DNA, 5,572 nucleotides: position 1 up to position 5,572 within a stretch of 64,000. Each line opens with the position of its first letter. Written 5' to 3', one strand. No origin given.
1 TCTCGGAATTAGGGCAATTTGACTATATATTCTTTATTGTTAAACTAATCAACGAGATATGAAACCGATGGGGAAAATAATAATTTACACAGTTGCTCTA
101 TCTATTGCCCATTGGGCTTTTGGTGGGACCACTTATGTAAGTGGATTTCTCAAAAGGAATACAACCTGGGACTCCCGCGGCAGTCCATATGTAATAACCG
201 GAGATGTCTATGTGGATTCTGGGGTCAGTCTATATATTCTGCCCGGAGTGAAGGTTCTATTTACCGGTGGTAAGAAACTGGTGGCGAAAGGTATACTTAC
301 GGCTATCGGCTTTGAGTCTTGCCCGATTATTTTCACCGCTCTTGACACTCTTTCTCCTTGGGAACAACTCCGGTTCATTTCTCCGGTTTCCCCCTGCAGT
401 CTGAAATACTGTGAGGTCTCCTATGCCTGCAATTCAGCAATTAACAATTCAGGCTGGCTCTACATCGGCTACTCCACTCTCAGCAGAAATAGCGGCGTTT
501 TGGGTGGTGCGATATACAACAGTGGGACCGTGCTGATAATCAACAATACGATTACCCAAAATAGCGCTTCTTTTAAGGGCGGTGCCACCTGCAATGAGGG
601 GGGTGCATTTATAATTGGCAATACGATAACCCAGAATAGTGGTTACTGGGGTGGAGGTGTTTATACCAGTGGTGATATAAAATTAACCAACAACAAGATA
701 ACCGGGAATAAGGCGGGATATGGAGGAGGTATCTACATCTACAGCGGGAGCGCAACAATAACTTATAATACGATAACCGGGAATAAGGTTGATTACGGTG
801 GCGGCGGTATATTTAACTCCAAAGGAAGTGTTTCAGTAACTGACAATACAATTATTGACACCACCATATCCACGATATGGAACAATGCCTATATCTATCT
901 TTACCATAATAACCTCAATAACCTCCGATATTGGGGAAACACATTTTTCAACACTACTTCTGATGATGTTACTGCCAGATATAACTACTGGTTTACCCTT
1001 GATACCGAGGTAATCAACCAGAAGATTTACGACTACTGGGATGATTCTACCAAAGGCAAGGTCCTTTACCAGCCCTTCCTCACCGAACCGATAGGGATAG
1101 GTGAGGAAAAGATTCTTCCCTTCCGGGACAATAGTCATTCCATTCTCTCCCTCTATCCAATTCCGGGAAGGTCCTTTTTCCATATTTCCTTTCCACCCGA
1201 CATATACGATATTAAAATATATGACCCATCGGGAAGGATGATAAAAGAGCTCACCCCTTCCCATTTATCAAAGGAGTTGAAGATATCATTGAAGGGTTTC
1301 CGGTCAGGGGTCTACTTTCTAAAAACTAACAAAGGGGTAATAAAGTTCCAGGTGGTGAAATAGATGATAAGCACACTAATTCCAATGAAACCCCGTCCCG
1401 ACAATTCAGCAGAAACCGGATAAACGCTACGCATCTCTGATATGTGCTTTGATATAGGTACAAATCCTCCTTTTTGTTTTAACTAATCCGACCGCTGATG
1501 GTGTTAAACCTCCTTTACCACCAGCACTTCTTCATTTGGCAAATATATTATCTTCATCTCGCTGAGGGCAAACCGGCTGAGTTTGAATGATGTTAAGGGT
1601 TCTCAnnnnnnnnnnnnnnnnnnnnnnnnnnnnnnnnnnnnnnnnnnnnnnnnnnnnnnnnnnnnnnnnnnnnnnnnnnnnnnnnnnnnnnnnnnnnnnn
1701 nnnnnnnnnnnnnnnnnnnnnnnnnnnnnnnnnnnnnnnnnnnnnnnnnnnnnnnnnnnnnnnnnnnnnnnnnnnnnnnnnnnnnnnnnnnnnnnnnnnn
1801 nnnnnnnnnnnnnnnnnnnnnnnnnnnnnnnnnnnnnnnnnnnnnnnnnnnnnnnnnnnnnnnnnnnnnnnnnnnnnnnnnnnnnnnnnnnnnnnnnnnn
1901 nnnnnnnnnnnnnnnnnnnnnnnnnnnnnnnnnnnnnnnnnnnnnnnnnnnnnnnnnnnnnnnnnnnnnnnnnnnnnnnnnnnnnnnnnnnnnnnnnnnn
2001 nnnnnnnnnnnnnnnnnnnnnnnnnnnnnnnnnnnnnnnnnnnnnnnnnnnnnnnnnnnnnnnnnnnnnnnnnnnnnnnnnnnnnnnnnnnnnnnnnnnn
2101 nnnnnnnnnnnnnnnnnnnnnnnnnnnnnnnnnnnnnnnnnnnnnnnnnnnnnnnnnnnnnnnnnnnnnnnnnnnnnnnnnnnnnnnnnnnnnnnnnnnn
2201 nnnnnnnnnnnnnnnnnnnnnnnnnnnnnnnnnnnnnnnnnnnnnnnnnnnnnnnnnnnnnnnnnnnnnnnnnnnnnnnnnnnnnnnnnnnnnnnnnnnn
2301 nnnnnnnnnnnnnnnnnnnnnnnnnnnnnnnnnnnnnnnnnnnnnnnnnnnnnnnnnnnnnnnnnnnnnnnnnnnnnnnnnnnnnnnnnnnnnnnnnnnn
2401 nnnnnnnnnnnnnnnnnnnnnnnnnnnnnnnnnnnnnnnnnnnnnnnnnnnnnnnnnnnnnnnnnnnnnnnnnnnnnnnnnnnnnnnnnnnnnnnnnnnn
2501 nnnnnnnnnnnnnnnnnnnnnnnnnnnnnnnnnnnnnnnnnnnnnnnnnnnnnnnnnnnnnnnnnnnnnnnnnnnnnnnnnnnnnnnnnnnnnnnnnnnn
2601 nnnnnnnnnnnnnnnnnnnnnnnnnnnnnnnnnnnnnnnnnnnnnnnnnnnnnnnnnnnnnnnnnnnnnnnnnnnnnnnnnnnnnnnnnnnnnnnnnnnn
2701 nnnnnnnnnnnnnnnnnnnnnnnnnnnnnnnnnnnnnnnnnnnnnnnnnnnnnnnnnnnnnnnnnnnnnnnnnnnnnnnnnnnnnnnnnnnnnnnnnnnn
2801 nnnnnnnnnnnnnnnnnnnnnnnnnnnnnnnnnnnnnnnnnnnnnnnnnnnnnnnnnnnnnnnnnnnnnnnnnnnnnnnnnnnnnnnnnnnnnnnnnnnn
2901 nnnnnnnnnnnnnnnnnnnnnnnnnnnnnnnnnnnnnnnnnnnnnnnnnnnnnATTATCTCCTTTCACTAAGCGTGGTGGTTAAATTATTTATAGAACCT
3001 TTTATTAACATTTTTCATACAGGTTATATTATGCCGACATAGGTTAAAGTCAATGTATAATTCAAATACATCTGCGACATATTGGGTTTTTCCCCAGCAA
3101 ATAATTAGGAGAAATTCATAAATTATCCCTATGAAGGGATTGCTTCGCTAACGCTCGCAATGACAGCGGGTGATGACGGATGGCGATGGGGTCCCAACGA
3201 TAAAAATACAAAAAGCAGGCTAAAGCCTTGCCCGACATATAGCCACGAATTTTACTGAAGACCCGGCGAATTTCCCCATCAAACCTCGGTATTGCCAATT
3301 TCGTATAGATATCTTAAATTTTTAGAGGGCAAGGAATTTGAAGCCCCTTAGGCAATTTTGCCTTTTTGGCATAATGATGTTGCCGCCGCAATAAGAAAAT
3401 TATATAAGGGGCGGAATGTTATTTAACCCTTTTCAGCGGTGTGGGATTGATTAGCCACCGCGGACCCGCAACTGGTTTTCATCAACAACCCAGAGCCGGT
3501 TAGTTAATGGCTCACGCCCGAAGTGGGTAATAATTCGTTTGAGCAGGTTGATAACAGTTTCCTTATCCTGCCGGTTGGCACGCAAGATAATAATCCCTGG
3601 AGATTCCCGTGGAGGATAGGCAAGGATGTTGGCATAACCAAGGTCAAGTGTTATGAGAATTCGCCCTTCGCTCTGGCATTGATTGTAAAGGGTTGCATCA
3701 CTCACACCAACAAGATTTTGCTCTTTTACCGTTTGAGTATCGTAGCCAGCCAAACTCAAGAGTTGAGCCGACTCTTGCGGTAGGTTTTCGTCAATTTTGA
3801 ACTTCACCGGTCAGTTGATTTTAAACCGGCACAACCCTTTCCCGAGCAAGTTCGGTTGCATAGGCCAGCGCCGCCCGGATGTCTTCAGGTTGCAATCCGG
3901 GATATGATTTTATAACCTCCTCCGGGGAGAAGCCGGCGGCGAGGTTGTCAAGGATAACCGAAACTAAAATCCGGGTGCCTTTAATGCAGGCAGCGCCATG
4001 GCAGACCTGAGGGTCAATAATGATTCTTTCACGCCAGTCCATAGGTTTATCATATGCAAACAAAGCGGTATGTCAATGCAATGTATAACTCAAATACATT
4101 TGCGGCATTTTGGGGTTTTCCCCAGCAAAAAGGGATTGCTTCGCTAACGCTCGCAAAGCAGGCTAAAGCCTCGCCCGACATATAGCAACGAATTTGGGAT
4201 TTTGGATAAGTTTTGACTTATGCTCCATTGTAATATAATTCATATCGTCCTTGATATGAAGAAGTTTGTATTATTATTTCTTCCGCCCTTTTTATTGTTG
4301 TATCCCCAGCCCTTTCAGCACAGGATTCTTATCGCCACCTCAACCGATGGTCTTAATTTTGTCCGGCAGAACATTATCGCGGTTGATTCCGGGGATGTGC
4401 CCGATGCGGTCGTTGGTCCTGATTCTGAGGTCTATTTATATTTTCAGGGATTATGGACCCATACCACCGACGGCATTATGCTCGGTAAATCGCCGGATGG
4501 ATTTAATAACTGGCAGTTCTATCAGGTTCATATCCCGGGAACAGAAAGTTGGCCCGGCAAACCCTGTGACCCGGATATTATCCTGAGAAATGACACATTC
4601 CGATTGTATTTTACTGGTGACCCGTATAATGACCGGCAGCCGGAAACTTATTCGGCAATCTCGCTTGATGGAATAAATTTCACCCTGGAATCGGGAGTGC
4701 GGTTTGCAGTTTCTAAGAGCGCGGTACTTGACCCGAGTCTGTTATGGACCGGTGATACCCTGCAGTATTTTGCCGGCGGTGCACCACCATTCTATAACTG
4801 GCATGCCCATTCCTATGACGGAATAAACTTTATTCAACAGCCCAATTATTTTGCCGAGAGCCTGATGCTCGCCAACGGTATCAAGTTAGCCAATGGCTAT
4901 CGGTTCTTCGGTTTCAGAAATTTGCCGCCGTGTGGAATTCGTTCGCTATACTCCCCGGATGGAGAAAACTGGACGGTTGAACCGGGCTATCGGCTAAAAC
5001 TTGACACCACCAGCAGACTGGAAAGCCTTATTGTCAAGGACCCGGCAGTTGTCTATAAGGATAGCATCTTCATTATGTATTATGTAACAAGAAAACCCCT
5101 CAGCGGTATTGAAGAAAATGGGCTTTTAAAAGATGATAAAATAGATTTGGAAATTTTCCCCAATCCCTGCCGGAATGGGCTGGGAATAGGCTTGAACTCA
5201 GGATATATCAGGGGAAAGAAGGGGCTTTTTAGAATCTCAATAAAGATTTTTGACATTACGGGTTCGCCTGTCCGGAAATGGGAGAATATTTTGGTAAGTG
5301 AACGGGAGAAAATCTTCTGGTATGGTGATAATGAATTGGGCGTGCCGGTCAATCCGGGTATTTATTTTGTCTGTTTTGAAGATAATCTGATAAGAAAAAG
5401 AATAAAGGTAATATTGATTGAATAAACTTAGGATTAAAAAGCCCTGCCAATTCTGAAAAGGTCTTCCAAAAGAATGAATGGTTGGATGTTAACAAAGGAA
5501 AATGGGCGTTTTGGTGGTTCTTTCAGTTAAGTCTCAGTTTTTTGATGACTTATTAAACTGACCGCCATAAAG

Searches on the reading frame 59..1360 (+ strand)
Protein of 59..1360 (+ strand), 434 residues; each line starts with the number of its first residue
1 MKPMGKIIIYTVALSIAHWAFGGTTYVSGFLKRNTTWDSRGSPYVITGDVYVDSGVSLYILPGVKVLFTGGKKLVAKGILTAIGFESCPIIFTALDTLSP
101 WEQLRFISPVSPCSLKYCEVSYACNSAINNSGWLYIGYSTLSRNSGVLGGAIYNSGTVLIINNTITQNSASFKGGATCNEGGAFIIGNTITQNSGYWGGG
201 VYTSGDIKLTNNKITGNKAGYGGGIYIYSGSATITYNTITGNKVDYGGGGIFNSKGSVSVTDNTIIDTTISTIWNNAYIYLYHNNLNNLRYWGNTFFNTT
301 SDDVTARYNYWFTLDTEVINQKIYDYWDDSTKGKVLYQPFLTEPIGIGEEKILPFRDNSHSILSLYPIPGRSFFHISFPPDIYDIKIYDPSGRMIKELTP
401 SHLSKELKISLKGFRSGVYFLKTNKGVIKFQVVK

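Call 44: search_protein_families(library=pfam, proteins=[window:59-1360:+], max_evalue=0.01)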
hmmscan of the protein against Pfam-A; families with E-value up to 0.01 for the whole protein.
window:59-1360:+ (434 aa): 2 families
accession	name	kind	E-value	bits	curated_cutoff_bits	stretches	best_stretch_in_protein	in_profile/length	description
PF18962.6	Por_Secre_tail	-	1.9e-07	31.7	27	1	365-427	1-66/75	Secretion system C-terminal sorting domain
PF02415.23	Chlam_PMP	-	0.00014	22.2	20.6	0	238-254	3-19/19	Chlamydia polymorphic membrane protein (Chlamydia_PMP) repeat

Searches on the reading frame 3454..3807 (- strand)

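Call 44: search_protein_families(library=pfam, proteins=[window:3454-3807:-], max_evalue=0.01)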
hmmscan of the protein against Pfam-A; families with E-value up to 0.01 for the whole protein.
window:3454-3807:- (118 aa): 3 families
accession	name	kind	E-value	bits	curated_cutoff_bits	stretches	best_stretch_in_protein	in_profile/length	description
PF18480.7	DUF5615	-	8.4e-22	77.6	23.8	1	1-110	1-109/110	Domain of unknown function (DUF5615)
PF01927.22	Mut7-C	-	1.5e-05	25.5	23.3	1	1-92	1-80/146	Mut7-C RNAse domain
PF18478.7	PIN_10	-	0.00057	20.3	26.2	1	1-55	1-59/84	PIN like domain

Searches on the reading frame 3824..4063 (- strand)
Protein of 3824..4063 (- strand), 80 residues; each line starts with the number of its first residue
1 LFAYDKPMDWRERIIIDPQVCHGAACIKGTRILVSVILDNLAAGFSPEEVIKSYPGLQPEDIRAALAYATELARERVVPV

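Call 44: search_protein_families(library=pfam, proteins=[window:3824-4063:-], max_evalue=0.01)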
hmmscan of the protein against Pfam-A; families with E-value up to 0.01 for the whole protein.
window:3824-4063:- (80 aa): 1 family
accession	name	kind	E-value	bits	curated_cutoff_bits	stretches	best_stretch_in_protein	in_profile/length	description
PF04255.20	DUF433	-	1.5e-24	86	23.6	1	14-69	1-56/56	Protein of unknown function (DUF433)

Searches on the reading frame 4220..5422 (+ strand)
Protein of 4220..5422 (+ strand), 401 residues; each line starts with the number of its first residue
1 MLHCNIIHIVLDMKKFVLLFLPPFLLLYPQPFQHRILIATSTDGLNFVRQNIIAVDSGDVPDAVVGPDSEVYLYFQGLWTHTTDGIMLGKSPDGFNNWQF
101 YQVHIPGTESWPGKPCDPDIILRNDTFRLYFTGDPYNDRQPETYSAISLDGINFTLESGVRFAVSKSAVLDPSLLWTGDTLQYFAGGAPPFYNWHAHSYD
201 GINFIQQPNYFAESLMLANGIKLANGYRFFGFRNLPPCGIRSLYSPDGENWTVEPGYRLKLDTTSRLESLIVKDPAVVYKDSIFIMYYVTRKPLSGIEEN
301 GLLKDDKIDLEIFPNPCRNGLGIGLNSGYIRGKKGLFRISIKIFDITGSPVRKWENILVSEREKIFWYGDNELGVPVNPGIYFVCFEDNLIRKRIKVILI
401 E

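Call 44: search_protein_families(library=pfam, proteins=[window:4220-5422:+], max_evalue=0.01)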
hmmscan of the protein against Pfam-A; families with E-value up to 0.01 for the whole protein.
window:4220-5422:+ (401 aa): 1 family
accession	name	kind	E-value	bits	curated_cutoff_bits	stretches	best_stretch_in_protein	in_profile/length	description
PF18962.6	Por_Secre_tail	-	0.0015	19.2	27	0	312-392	1-68/75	Secretion system C-terminal sorting domain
